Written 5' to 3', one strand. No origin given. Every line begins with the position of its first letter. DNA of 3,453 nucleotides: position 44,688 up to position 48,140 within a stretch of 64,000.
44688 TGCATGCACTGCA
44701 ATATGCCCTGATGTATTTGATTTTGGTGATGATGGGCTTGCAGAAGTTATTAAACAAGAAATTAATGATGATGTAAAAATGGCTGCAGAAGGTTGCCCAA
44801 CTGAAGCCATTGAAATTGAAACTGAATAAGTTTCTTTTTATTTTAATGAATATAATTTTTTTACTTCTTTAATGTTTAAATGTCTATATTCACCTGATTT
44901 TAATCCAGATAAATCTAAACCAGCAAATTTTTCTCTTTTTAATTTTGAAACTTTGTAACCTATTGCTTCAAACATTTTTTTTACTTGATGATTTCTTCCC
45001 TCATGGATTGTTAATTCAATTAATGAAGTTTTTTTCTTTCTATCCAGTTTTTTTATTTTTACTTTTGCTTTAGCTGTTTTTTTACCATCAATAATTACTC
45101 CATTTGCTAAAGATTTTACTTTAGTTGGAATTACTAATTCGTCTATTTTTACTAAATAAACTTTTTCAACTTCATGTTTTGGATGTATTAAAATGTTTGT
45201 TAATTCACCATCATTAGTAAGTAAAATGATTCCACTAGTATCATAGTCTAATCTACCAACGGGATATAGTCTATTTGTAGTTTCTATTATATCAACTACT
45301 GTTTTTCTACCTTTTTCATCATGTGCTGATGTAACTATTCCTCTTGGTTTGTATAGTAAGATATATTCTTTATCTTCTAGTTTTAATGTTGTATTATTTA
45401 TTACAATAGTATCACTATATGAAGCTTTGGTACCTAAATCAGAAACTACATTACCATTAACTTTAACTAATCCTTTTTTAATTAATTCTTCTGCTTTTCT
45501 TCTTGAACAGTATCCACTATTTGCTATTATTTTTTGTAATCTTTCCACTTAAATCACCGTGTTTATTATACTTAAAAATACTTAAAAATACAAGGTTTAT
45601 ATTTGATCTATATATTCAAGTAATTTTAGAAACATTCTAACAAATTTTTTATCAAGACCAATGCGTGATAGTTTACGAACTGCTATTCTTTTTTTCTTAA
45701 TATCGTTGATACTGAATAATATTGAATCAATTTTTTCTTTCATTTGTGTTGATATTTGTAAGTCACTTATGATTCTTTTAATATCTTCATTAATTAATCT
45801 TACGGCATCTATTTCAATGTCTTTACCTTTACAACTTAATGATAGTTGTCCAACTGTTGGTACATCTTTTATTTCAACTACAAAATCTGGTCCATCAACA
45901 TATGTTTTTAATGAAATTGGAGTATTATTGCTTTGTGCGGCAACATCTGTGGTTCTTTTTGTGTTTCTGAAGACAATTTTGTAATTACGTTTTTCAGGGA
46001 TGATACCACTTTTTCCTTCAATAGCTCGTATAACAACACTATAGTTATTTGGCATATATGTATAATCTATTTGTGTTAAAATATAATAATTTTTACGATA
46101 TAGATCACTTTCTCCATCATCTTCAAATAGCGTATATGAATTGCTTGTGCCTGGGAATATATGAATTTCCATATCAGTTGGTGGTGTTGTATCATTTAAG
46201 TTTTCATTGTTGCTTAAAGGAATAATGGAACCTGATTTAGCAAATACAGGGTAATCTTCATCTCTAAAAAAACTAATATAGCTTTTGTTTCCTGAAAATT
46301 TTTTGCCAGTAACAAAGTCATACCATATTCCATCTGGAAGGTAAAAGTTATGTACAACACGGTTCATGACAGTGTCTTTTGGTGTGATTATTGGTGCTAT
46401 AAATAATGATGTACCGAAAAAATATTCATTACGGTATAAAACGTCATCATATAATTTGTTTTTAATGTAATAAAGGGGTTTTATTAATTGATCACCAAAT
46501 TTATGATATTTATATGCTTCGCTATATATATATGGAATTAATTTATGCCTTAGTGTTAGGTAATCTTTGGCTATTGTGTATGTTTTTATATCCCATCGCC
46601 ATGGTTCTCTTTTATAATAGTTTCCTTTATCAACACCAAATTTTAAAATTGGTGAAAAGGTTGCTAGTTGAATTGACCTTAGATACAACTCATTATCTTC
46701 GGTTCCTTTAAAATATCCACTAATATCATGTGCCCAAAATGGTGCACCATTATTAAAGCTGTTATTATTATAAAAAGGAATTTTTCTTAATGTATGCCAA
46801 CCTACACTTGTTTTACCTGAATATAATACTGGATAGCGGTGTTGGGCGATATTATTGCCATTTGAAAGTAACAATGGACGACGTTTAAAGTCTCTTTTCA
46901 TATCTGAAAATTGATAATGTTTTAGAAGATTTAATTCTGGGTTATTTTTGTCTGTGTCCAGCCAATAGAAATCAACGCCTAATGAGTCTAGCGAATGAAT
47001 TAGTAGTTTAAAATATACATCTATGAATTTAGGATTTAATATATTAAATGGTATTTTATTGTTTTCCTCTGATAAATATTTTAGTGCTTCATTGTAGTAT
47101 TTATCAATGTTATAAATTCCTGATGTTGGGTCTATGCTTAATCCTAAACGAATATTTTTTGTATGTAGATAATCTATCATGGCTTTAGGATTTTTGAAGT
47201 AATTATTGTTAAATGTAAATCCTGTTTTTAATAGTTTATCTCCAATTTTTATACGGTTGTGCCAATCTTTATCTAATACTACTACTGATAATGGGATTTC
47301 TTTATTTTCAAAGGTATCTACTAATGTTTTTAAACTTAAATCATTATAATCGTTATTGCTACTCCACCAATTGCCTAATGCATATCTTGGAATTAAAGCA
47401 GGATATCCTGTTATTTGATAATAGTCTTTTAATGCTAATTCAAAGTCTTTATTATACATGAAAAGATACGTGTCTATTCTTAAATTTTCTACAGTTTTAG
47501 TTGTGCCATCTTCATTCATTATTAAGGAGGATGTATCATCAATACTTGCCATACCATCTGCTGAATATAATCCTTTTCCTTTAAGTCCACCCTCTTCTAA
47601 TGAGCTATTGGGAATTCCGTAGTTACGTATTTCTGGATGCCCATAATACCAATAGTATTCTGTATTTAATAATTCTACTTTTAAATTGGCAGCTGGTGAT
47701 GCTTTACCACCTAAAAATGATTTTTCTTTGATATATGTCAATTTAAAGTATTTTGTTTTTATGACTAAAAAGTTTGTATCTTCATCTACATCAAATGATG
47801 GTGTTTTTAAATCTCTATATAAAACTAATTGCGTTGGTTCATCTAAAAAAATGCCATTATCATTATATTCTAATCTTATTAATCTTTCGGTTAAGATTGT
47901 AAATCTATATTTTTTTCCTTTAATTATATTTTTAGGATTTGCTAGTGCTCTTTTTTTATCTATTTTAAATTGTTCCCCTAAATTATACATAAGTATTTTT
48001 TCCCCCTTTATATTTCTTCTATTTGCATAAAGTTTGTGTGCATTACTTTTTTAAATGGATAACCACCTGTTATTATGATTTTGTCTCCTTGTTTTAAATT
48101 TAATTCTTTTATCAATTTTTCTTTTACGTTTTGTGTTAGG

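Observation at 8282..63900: Dispersed repertoire of type IV pilin-like genes embedded among core genes, with no assembly machinery in 64 kb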

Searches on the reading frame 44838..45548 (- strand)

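Call 16: search_protein_families(library=pfam, proteins=[window:44838-45548:-], max_evalue=0.001)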
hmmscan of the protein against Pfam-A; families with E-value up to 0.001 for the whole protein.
window:44838-45548:- (236 aa): 3 families
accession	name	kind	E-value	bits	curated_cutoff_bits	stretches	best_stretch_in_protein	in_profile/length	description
PF00849.27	PseudoU_synth_2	-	3.4e-28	99.2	26.8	1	62-195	2-152/152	RNA pseudouridylate synthase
PF01479.30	S4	-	1.7e-13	50.5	22.8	1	2-46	1-46/48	S4 domain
PF22421.1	SYY_C-terminal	-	0.00023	21.4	27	0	13-64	31-82/83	Tyrosine--tRNA ligase SYY-like C-terminal domain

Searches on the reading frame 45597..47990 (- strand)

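Call 16: search_protein_families(library=pfam, proteins=[window:45597-47990:-], max_evalue=0.001)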
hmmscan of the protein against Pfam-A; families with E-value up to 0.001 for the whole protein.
window:45597-47990:- (797 aa): 3 families
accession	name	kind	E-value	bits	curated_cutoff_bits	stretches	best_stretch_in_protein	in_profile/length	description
PF01055.32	Glyco_hydro_31_2nd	-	7.7e-47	160.7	23.5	1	197-490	1-327/328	Glycosyl hydrolases family 31 TIM-barrel domain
PF21365.3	Glyco_hydro_31_3rd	-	1.6e-13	51.4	24.4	1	501-590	3-87/87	Glycosyl hydrolase family 31 C-terminal domain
PF17137.9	DUF5110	-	1.9e-12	47.5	27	1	607-676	2-70/71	Domain of unknown function (DUF5110)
